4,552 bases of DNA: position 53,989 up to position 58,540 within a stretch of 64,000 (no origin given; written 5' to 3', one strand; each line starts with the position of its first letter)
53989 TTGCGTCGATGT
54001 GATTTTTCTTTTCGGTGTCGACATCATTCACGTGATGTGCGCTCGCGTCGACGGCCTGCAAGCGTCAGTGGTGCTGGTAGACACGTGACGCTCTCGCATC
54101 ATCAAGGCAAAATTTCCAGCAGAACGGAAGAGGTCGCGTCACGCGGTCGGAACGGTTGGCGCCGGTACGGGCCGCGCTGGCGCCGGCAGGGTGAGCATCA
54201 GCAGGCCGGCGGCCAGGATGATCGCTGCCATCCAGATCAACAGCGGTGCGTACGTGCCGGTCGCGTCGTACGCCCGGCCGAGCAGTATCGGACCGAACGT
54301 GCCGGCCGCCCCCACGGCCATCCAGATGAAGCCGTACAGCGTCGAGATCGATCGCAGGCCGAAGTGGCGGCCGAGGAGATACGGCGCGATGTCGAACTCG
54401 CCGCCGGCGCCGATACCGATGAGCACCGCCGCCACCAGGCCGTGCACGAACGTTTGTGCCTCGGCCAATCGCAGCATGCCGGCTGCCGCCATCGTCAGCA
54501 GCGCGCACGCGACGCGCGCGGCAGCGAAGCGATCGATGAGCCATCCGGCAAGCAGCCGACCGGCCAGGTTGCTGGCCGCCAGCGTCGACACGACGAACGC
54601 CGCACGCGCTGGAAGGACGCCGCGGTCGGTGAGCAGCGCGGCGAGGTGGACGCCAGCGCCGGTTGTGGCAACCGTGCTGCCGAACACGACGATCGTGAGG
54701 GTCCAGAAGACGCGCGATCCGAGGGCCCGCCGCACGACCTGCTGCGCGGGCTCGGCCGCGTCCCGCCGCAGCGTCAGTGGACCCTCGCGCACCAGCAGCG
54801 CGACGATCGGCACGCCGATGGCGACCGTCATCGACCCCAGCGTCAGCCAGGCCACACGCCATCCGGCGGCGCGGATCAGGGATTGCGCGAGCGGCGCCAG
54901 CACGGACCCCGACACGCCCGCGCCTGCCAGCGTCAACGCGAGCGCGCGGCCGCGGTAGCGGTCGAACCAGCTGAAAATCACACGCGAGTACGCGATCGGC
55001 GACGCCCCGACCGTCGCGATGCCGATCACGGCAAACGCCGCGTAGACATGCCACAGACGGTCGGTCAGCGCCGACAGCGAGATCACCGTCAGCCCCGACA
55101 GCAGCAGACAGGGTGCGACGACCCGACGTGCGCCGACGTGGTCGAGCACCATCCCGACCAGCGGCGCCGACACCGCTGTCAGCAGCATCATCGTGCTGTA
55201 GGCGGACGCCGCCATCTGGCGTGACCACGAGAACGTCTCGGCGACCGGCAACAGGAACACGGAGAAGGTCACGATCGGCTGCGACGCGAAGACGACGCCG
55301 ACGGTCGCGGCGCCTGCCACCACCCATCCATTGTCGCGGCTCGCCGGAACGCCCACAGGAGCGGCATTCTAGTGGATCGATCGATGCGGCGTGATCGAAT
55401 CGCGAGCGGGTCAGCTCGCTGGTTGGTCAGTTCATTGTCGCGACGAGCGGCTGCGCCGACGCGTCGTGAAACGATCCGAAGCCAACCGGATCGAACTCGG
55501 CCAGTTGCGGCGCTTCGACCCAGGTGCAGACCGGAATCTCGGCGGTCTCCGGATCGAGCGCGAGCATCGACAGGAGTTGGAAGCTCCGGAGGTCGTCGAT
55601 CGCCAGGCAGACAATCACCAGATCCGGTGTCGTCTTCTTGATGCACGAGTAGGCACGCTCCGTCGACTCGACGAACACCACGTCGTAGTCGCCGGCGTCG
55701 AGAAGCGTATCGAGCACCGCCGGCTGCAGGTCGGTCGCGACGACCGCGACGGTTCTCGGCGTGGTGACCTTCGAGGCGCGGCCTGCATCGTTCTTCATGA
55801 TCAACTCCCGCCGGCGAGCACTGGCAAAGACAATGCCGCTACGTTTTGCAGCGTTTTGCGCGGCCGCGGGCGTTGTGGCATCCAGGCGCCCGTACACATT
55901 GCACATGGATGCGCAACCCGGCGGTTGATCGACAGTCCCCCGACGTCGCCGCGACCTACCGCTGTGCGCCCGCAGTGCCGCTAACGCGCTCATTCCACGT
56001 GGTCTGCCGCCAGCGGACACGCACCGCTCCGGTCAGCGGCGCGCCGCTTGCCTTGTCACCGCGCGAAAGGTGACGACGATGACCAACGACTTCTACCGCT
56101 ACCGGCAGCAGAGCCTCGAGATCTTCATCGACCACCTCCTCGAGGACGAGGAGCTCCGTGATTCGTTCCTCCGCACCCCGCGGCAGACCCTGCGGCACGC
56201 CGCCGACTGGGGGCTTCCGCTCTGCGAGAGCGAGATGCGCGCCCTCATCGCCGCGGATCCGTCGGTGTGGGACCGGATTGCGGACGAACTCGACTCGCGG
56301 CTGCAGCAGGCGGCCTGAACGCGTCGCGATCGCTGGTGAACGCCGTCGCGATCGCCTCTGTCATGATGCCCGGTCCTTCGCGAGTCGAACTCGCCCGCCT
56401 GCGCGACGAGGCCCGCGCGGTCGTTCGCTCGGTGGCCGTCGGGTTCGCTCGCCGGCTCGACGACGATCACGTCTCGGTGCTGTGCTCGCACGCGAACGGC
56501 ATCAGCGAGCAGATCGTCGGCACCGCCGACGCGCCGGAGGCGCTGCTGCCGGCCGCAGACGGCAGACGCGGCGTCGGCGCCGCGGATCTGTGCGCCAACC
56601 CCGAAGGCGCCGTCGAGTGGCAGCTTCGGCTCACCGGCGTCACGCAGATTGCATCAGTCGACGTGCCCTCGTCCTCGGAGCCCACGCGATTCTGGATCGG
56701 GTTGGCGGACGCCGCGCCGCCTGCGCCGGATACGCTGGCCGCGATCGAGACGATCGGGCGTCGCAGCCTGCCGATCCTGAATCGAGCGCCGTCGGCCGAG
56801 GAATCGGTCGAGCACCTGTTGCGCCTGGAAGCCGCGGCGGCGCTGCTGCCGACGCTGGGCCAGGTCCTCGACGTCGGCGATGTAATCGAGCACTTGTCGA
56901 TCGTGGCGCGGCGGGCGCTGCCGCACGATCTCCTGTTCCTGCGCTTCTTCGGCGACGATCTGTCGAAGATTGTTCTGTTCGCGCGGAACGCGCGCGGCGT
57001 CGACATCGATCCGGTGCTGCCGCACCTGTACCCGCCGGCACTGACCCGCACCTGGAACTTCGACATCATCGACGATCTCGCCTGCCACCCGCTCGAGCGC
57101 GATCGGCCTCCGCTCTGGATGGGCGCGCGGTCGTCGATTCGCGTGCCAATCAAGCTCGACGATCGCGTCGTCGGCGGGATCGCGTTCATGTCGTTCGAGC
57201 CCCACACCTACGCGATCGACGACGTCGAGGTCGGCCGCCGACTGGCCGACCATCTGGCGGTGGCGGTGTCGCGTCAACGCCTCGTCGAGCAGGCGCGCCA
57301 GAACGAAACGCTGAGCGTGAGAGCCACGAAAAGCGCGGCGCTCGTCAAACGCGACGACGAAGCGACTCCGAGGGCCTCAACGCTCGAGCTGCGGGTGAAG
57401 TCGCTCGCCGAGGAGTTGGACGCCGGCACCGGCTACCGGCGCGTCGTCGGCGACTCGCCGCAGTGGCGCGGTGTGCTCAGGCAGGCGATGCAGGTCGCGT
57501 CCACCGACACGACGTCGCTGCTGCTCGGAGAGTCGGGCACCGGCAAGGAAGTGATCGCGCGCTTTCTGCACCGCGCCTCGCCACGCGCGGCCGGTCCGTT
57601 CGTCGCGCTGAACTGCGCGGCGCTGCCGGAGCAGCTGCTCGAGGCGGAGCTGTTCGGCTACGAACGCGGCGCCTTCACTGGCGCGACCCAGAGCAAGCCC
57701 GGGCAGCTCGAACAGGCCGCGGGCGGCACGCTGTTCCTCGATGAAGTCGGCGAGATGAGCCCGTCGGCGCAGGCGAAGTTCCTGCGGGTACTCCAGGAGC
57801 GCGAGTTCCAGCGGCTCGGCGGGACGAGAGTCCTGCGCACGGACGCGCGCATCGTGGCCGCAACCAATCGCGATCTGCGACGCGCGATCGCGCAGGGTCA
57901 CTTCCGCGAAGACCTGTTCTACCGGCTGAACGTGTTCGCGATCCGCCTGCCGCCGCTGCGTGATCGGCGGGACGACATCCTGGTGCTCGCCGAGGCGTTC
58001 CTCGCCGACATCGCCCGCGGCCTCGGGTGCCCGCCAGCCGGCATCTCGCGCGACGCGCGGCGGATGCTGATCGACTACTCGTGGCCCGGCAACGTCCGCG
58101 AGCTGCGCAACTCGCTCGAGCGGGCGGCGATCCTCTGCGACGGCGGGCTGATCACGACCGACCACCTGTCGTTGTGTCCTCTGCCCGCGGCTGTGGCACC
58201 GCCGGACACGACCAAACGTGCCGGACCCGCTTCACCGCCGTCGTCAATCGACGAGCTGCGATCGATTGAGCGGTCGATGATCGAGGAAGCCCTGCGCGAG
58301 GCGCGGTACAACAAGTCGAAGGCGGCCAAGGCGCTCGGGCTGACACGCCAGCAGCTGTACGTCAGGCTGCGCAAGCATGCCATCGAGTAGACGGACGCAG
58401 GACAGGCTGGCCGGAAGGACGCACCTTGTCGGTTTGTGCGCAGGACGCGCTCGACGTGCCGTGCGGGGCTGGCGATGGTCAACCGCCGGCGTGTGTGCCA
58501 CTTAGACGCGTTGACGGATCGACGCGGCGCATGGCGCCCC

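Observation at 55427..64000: Tandem array of paralogous sigma-54 modules (promoter, ~80-aa helical protein, multi-GAF enhancer-binding protein) with no recognisable cargo genes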

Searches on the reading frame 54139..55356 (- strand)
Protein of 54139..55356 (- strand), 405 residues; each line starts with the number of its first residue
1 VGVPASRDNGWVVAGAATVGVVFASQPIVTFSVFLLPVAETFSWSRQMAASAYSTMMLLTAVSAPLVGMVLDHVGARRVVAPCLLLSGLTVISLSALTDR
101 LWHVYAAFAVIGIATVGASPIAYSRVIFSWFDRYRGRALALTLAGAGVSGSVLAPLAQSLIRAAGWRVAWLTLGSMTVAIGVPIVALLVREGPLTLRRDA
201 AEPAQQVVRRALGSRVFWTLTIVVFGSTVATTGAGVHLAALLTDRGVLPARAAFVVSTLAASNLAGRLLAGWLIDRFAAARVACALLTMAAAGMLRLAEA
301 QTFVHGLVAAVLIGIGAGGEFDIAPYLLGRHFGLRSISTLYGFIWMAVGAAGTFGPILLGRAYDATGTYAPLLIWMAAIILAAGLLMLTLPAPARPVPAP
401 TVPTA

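Call 3: search_protein_families(library=pfam, proteins=[window:54139-55356:-], max_evalue=0.1)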
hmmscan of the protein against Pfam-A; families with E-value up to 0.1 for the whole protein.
window:54139-55356:- (405 aa): 1 family
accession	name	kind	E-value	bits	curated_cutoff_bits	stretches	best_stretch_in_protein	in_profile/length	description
PF07690.21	MFS_1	-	2.7e-39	135.5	33.4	2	29-356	13-347/347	Major Facilitator Superfamily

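Call 4: search_protein_families(library=ncbifam, proteins=[window:54139-55356:-], max_evalue=0.1)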
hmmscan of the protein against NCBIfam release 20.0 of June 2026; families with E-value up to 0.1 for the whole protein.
window:54139-55356:- (405 aa): 18 families
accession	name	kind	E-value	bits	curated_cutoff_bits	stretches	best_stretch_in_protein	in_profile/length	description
NF049980.1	SfMCT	equivalog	3.6e-49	167.4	320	1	11-378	2-377/378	L-lactate MFS transporter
TIGR00890.1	2A0111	subfamily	6.7e-28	97.7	374.85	1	11-383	3-375/377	oxalate/formate antiport family MFS transporter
NF038246.1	bile_salt_MFS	equivalog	4.8e-20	71.8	400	1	33-387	27-401/408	conjugated bile salt MFS transporter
TIGR00893.1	2A0114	subfamily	1.4e-15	57.2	395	1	49-390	34-398/399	D-galactonate transporter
TIGR04259.1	oxa_formateAnti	equivalog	1.3e-14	53.9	335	1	17-390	8-392/405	oxalate/formate MFS antiporter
TIGR00892.1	2A0113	subfamily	5.5e-14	51.7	586.1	1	4-388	11-418/455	monocarboxylate transporter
TIGR00881.1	2A0104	subfamily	2.5e-11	43.2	407.75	2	48-192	31-174/379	phosphoglycerate transporter protein PgtP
NF033733.1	MFS_ArsK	equivalog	4.3e-11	42.3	400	1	30-379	22-374/388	arsenite efflux MFS transporter ArsK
NF008586.0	PRK11551.1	equivalog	2e-07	30.4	410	1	38-390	41-395/406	3-(3-hydroxy-phenyl)propionate transporter MhpT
NF053757.1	BclibactTpBcbE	equivalog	1.1e-06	27.8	600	1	34-229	20-224/394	bacillibactin exporter BcbE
TIGR00896.1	CynX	subfamily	3.5e-06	26.3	406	1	38-370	26-353/355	CynX/NimT family MFS transporter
NF002982.0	PRK03699.1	equivalog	5.7e-06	25.7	221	1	28-216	24-208/395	MFS transporter TsgA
NF003024.0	PRK03893.1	subfamily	1.4e-05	24.1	604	1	10-178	19-185/497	sialate:H+ symport family MFS transporter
TIGR00895.1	2A0115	subfamily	8.7e-05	21.6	418.55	1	11-191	16-194/398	aromatic acid/H+ symport family MFS transporter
NF009048.0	PRK12382.1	subfamily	0.00035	19.5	364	1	250-317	249-316/392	arabinose transporter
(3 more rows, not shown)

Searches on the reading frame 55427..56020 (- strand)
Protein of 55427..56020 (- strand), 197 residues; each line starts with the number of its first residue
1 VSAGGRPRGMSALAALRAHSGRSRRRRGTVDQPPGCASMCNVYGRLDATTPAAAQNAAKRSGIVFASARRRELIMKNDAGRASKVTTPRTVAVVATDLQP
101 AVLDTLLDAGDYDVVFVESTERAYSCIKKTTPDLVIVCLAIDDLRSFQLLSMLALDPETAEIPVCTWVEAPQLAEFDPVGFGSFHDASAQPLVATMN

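Call 3: search_protein_families(library=pfam, proteins=[window:55427-56020:-], max_evalue=0.1)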
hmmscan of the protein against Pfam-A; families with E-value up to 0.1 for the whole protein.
window:55427-56020:- (197 aa): 2 families
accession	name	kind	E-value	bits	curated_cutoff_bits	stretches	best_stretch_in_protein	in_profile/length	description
PF20161.5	VpsR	-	0.0021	18.2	23.7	1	84-148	6-67/121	VpsR domain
PF00072.30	Response_reg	-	0.0029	18.2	30.2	1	101-170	12-81/111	Response regulator receiver domain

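Call 4: search_protein_families(library=ncbifam, proteins=[window:55427-56020:-], max_evalue=0.1)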
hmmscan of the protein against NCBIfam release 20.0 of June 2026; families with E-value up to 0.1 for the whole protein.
window:55427-56020:- (197 aa): 10 families
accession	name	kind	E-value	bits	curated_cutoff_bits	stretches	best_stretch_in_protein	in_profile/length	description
TIGR02154.1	PhoB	equivalog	0.00012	21.5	296.2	1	101-165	16-80/226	phosphate regulon transcriptional regulator PhoB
NF007135.0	PRK09581.1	equivalog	0.00088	18.2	474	1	102-165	17-80/457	PleD family two-component system response regulator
NF038297.2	hybrid_HK_HrmK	equivalog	0.0042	15.8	725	1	69-165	471-568/607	hybrid histidine kinase/response regulator HrmK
NF045717.1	DVU0259_DivK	exception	0.0077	16.4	160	1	102-165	17-80/117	DVU0259 family response regulator domain-containing protein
NF041866.1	EpsW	equivalog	0.012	15.2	200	1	102-174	21-93/131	exopolysaccharide biosynthesis response regulator EpsW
NF053854.1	RespRegPhoBBctds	equivalog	0.028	13.8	270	1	102-165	13-75/225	two-component system response regulator PhoB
NF045505.1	RR_RssB_Pseudo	equivalog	0.048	12.7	700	1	102-165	20-81/394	two-component system response regulator RssB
NF011695.0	PRK15115.1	equivalog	0.05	12.3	763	1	99-153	15-72/445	two-component system response regulator GlrR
NF041946.1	LuxO_transreg_Vib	equivalog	0.071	11.9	800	1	103-164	12-71/463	quorum-sensing sigma-54 dependent transcriptional regulator LuxO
NF045944.1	ResRegRpaBCyano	equivalog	0.084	12.2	330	0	102-151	12-61/229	response regulator transcription factor RpaB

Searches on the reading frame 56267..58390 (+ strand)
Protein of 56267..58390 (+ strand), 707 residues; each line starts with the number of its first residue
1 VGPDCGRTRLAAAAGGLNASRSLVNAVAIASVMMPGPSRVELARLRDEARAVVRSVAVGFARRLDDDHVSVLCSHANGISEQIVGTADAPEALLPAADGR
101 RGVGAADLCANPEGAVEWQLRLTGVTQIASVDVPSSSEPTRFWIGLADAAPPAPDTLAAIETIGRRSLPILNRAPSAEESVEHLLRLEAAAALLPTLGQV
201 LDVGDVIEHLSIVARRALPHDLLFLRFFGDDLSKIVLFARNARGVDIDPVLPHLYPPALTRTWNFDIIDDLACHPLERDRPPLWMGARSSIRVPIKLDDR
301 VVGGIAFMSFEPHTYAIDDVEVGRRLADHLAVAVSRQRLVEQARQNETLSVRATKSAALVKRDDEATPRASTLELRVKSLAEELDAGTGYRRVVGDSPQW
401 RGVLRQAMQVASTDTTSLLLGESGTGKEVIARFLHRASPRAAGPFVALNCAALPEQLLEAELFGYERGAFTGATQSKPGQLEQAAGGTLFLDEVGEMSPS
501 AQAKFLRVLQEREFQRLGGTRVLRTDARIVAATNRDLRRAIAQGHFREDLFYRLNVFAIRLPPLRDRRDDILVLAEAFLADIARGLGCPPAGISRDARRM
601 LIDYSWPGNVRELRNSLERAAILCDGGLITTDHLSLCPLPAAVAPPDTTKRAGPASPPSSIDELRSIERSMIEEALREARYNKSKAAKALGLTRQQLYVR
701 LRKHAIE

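Call 3: search_protein_families(library=pfam, proteins=[window:56267-58390:+], max_evalue=0.1)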
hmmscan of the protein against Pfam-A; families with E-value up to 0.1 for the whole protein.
window:56267-58390:+ (707 aa): 12 families
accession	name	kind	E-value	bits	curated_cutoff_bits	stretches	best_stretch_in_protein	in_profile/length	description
PF00158.32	Sigma54_activat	-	4.2e-69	232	20.2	1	394-559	2-167/168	Sigma-54 interaction domain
PF25601.1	AAA_lid_14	-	6.6e-23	80.8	27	1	565-635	1-71/87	AAA+ ATPase lid domain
PF14532.12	Sigma54_activ_2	-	6e-19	69.1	25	1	395-564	2-138/138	Sigma-54 interaction domain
PF02954.25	HTH_8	-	2.9e-13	49.7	22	1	664-704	2-42/42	Bacterial regulatory protein, Fis family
PF13185.12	GAF_2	-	3e-08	34.4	28.6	1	267-334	68-135/136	GAF domain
PF07728.20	AAA_5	-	3.3e-08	34.1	22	1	418-535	3-123/139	AAA domain (dynein-related subfamily)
PF01078.27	Mg_chelatase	-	2.8e-05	24.1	20.3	1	472-512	93-133/207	Magnesium chelatase, subunit ChlI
PF01590.32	GAF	-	0.0014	19.6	22.4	1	285-334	85-133/133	GAF domain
PF00004.35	AAA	-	0.0014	19.5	21.2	1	418-538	2-115/131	ATPase family associated with various cellular activities (AAA)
PF13191.12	AAA_16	-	0.014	16.3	32.6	1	404-512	12-123/167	AAA ATPase domain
PF00493.29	MCM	-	0.02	14.4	23.3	1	412-537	55-175/224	MCM P-loop domain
PF07724.20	AAA_2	-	0.093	13.2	27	0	417-541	6-131/166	AAA domain (Cdc48 subfamily)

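Call 4: search_protein_families(library=ncbifam, proteins=[window:56267-58390:+], max_evalue=0.1)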
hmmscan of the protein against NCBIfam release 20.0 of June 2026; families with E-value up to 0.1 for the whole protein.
window:56267-58390:+ (707 aa): 33 families (the best 25 are shown)
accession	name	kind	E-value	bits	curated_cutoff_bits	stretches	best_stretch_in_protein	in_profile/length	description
TIGR01817.1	nifA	equivalog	5.6e-112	375.2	528.85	1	289-707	110-530/534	nif-specific transcriptional activator NifA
NF041552.1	TF_PrdR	equivalog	1.1e-99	334.4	795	1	364-703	245-575/577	sigma-54 dependent transcriptional regulator PrdR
NF008469.0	PRK11361.1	equivalog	1.2e-97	327.6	714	1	376-707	128-457/461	acetoacetate metabolism transcriptional regulator AtoC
NF003451.0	PRK05022.1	equivalog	6.4e-97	325.4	476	1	346-698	145-502/512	nitric oxide reductase transcriptional regulator NorR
TIGR02915.1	PEP_resp_reg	equivalog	7.7e-97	324.9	502.6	1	372-706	121-444/445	PEP-CTERM-box response regulator transcription factor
TIGR01818.1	ntrC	equivalog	1.3e-94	317.7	558.6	1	389-702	132-461/463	nitrogen regulation protein NR(I)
NF038308.1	RNA_repair_RtcR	equivalog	3.2e-94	316.7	650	1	358-704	148-516/530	RNA repair transcriptional activator RtcR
TIGR02974.1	phageshock_pspF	equivalog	3.7e-91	305.8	443.55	2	393-648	1-257/336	phage shock protein operon transcriptional activator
NF050807.1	TransRegFlbDCaul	equivalog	2.4e-90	303.6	750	1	393-704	120-438/454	sigma-54-dependent transcriptional regulator FlbD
TIGR02329.1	propionate_PrpR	equivalog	5.8e-85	285.9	499.2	1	381-702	202-525/526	propionate catabolism operon regulatory protein PrpR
NF011958.0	PRK15429.1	equivalog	7.5e-85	285.9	830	1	388-706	376-686/692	formate hydrogenlyase transcriptional activator FlhA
NF041906.1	V4R_TF_MobR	exception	6e-83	279.2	999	1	384-703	225-543/544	phenol degradation transcriptional regulator MobR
NF007689.0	PRK10365.1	equivalog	6.3e-83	279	760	1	390-701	138-439/441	sigma-54-dependent response regulator transcription factor ZraR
NF049963.1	RespRegFlgRCampy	domain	6.6e-83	278.9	750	1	394-636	137-379/429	fla regulon two-component system response regulator FlgR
NF008622.0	PRK11608.1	equivalog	2.2e-79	266.9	529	1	393-706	8-325/329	phage shock protein operon transcriptional activator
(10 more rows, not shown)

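Call 91: search_protein_families(library=padloc, proteins=[window:56363-58390:+], max_evalue=0.001)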
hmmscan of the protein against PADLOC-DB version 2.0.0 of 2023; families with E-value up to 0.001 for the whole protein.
window:56363-58390:+ (675 aa): 3 families
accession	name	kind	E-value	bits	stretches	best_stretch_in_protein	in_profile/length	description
PDLC01995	RtcR_PspF2--CARF_AAA_HTH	-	1.7e-110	368.4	1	342-674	149-480/481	-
PDLC01994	RtcR_PspF1--CARF_AAA_HTH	-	1.2e-52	177.5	1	364-670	163-466/468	-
PDLC01993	RtcR--CARF_AAA_HTH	-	4.9e-52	175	1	367-602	188-432/523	-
